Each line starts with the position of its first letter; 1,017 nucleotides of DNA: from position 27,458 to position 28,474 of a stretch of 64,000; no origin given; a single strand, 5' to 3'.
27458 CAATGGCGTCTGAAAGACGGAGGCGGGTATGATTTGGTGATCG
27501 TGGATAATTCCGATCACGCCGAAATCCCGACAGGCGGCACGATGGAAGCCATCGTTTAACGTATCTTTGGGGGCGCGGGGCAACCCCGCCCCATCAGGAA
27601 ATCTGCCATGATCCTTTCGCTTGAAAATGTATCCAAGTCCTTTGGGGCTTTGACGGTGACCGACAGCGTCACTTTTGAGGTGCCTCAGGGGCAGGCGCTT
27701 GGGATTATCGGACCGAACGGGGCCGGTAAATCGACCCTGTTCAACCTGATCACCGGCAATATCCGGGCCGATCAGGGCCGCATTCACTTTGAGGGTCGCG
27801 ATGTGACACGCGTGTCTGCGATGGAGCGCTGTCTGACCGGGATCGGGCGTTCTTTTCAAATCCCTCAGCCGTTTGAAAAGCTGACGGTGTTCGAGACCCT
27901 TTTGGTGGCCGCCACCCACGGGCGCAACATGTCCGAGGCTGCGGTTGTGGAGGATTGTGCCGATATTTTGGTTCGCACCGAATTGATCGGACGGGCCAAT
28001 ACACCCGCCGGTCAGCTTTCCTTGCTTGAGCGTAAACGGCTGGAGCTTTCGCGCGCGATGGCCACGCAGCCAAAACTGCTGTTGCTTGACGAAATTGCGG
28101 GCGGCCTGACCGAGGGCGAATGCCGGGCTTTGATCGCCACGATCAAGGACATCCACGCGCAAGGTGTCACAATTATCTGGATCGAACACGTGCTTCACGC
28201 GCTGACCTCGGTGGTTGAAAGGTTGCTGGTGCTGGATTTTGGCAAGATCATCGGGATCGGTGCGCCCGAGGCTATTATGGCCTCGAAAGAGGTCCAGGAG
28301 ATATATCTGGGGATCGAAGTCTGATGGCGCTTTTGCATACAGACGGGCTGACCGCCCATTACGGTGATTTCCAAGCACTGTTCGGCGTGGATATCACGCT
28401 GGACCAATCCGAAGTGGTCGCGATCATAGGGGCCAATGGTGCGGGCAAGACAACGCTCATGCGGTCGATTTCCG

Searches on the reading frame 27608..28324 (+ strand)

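Call 40: search_protein_families(library=pfam, proteins=[window:27608-28324:+], max_evalue=0.001)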
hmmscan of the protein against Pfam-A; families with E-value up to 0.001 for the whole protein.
window:27608-28324:+ (238 aa): 3 families
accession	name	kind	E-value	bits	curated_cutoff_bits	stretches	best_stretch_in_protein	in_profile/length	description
PF00005.33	ABC_tran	-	2.3e-28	99.9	25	1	19-162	2-134/137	ABC transporter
PF01926.29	MMR_HSR1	-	0.0001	22.8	21.9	1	32-70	3-40/113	50S ribosome-binding GTPase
PF13476.12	AAA_23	-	0.00047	21.3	27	1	10-49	8-40/201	AAA domain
